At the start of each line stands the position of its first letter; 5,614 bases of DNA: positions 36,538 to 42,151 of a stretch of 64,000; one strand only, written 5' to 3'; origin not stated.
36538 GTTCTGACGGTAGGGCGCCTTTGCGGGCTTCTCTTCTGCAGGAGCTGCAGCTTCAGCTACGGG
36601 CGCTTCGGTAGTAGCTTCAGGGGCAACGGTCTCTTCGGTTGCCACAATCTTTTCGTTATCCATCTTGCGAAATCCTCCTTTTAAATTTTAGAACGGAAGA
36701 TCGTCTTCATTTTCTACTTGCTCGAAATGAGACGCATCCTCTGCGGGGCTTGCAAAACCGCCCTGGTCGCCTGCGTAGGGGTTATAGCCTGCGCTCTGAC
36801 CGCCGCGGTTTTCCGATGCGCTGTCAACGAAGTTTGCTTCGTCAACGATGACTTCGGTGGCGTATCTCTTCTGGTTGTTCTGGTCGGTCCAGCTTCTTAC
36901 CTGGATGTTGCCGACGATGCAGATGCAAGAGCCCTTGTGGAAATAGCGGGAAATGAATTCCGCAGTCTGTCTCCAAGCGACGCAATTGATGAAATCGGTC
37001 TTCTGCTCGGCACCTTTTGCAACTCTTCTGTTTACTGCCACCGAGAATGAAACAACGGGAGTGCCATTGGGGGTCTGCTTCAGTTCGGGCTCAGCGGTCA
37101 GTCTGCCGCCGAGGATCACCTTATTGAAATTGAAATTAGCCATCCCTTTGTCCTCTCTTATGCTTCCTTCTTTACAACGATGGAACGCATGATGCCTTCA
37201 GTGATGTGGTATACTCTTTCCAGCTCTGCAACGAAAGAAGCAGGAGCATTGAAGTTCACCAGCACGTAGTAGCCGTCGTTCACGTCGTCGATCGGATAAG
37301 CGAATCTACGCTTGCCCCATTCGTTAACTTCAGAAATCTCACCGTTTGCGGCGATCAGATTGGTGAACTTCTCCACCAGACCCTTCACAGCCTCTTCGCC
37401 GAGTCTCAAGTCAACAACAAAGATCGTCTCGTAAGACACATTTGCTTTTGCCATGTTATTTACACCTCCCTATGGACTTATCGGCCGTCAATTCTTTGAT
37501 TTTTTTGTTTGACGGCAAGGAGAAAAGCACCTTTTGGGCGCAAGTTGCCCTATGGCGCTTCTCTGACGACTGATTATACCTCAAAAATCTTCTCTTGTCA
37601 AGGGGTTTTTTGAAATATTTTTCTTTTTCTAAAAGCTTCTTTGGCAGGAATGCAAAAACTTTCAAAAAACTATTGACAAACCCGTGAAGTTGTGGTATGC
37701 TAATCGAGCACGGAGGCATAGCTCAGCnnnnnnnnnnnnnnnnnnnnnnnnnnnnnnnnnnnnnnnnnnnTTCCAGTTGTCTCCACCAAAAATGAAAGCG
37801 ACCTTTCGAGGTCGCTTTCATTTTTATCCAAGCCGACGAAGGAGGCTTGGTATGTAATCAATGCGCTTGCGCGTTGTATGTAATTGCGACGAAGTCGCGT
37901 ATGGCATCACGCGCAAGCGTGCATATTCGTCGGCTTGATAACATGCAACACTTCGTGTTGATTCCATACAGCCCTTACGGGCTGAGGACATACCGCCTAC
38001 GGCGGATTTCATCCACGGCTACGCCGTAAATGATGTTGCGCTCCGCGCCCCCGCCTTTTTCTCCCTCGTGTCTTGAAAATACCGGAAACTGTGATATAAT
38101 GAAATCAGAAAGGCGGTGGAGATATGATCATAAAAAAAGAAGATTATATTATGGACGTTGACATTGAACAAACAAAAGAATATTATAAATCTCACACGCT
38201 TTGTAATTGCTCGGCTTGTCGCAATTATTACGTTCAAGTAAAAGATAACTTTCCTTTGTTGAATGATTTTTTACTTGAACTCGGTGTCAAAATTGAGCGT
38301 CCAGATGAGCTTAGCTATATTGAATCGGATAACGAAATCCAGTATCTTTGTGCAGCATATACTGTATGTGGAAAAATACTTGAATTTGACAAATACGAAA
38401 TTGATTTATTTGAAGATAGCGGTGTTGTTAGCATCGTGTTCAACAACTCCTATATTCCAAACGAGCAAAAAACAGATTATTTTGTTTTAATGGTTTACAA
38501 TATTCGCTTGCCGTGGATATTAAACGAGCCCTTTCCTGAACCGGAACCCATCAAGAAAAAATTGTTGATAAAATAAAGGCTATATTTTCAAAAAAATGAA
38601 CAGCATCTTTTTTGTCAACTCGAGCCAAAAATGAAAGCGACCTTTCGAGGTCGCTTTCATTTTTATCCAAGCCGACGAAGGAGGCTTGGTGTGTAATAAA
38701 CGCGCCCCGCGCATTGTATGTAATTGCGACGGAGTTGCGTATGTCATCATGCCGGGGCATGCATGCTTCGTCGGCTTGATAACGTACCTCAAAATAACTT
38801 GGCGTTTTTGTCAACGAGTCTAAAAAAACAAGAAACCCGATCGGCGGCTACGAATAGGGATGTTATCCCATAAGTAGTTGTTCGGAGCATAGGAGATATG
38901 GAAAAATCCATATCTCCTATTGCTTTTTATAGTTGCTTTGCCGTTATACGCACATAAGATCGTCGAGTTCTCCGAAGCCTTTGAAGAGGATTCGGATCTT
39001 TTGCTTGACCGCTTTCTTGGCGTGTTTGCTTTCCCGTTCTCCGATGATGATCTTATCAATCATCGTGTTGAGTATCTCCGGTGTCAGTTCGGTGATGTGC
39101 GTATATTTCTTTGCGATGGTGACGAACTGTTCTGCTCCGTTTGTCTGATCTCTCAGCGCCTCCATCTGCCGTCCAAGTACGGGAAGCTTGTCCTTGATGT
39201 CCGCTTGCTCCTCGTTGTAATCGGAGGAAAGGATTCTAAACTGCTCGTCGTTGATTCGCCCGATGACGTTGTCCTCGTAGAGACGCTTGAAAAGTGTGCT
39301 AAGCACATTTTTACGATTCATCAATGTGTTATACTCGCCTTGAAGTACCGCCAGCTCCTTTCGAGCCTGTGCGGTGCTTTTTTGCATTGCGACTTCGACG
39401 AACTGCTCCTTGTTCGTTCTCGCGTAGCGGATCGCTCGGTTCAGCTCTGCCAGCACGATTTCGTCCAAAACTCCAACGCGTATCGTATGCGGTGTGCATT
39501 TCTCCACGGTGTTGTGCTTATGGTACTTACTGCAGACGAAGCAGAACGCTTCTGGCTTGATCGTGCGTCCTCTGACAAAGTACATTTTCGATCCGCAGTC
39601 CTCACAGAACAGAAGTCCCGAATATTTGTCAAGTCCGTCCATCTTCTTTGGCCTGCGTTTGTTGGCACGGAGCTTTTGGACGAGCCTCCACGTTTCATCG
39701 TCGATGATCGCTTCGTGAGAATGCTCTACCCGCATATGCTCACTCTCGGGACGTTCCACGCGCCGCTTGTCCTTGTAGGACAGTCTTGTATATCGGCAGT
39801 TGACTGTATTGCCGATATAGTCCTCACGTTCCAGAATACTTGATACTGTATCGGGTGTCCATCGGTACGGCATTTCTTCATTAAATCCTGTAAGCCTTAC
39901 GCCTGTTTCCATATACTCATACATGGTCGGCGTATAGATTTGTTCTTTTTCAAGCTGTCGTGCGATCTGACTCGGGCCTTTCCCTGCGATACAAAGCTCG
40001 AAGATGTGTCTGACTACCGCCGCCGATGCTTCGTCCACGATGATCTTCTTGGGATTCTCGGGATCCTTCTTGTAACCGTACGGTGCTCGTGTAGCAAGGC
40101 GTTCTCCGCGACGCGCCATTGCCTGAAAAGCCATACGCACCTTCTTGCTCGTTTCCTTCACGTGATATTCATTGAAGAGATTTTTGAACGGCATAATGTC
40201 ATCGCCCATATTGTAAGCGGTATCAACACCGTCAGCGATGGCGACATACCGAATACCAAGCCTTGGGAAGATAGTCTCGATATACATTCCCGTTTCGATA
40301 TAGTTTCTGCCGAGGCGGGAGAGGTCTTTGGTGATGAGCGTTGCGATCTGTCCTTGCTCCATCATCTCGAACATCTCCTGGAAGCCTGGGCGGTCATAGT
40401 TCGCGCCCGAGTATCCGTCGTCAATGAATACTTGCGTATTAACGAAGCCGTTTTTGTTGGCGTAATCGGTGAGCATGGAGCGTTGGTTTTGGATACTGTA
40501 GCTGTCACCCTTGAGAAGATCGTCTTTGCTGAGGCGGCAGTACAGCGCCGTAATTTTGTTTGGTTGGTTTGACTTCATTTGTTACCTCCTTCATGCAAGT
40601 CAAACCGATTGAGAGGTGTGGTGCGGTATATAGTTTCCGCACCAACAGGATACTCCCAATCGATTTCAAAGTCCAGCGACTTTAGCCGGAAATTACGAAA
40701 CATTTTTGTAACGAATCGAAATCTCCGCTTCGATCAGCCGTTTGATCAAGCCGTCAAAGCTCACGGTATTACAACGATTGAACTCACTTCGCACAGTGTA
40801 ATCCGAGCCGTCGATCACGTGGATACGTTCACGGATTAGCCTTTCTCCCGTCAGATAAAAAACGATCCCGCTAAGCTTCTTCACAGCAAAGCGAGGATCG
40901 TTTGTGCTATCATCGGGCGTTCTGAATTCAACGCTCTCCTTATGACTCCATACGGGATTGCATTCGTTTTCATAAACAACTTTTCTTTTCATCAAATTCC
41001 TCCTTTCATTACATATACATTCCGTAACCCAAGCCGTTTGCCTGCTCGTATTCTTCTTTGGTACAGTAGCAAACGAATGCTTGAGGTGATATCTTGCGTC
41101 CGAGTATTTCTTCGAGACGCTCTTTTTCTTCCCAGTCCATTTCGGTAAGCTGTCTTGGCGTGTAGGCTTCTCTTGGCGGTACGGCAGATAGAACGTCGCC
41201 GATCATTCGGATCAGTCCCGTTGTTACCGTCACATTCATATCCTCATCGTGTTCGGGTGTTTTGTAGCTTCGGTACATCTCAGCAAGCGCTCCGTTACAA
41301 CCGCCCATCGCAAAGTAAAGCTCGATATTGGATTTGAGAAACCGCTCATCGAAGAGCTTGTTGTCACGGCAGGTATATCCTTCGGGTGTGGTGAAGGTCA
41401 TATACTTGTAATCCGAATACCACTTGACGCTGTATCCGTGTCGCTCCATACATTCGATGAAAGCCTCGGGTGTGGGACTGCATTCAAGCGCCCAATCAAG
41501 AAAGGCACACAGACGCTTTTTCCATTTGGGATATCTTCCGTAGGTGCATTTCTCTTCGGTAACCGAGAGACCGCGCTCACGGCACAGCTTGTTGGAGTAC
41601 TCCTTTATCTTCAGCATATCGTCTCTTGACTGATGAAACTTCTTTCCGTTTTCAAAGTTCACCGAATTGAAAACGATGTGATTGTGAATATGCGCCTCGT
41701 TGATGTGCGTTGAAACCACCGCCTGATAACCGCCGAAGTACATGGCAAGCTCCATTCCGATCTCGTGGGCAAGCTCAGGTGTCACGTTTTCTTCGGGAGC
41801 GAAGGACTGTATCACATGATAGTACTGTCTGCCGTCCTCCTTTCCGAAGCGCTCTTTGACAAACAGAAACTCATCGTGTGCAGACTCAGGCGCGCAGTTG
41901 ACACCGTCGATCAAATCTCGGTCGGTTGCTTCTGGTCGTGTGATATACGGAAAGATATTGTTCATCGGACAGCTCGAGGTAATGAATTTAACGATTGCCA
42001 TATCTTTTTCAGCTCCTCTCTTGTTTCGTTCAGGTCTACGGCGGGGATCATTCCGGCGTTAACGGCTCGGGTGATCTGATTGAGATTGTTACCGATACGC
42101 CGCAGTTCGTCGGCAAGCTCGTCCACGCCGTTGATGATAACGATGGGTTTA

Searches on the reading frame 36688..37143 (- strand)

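Call 38: search_protein_families(library=pfam, proteins=[window:36688-37143:-], max_evalue=0.001)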
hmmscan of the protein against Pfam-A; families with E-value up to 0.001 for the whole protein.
window:36688-37143:- (151 aa): 1 family
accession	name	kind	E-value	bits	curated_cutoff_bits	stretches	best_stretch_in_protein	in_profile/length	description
PF00436.31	SSB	-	1e-34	119.2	26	1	6-105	1-103/104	Single-strand binding protein family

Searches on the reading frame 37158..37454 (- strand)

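Call 38: search_protein_families(library=pfam, proteins=[window:37158-37454:-], max_evalue=0.001)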
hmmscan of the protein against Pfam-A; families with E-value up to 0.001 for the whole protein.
window:37158-37454:- (98 aa): 1 family
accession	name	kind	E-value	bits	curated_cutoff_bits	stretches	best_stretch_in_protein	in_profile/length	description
PF01250.22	Ribosomal_S6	-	1.8e-29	102.2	27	1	8-95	2-90/90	Ribosomal protein S6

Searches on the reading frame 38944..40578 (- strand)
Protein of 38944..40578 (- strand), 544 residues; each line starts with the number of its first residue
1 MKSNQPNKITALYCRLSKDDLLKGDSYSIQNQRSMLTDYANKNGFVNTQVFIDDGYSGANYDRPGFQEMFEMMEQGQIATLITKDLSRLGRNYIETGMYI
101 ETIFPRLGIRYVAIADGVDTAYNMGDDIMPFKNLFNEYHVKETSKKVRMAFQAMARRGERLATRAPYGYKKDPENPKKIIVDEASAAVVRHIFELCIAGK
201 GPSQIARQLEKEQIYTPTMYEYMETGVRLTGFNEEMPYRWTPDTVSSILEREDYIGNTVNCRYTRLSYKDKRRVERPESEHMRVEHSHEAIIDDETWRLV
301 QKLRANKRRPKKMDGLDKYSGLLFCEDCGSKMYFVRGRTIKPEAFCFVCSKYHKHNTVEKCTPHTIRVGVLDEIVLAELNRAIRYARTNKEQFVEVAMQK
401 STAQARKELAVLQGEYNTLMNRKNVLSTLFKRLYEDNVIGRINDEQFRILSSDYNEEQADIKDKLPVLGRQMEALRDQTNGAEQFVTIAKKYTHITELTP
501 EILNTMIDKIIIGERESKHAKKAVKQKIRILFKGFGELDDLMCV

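Call 38: search_protein_families(library=pfam, proteins=[window:38944-40578:-], max_evalue=0.001)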
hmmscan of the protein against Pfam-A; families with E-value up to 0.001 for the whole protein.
window:38944-40578:- (544 aa): 4 families
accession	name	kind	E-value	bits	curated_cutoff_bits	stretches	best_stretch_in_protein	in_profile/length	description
PF00239.26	Resolvase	-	2.9e-26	92.7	23.3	1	11-159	2-144/145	Resolvase, N terminal domain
PF07508.19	Recombinase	-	2.1e-23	82.9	21.1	1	185-305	3-100/102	Recombinase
PF14287.11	DUF4368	-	1.9e-18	66.9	25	1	472-538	2-66/67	Domain of unknown function (DUF4368)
PF13408.12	Zn_ribbon_recom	-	2.5e-13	50.6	25.3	1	320-380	3-58/58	Recombinase zinc beta ribbon domain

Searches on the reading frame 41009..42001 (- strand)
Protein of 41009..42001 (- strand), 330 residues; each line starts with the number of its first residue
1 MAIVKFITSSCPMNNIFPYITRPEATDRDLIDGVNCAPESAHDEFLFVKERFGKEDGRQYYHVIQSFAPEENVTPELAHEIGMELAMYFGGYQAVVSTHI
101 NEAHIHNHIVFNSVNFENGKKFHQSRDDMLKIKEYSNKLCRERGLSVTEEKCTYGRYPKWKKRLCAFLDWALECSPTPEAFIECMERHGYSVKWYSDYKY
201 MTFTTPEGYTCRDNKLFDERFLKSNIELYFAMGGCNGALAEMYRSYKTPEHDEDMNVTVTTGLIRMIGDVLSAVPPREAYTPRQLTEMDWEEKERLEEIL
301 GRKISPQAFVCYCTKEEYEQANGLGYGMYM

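Call 38: search_protein_families(library=pfam, proteins=[window:41009-42001:-], max_evalue=0.001)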
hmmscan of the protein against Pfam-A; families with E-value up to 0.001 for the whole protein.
window:41009-42001:- (330 aa): 1 family
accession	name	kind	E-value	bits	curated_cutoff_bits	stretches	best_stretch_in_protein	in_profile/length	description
PF03432.20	Relaxase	-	1.4e-39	135.8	24.6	1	19-145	1-132/132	MobA/VirD2-like, nuclease domain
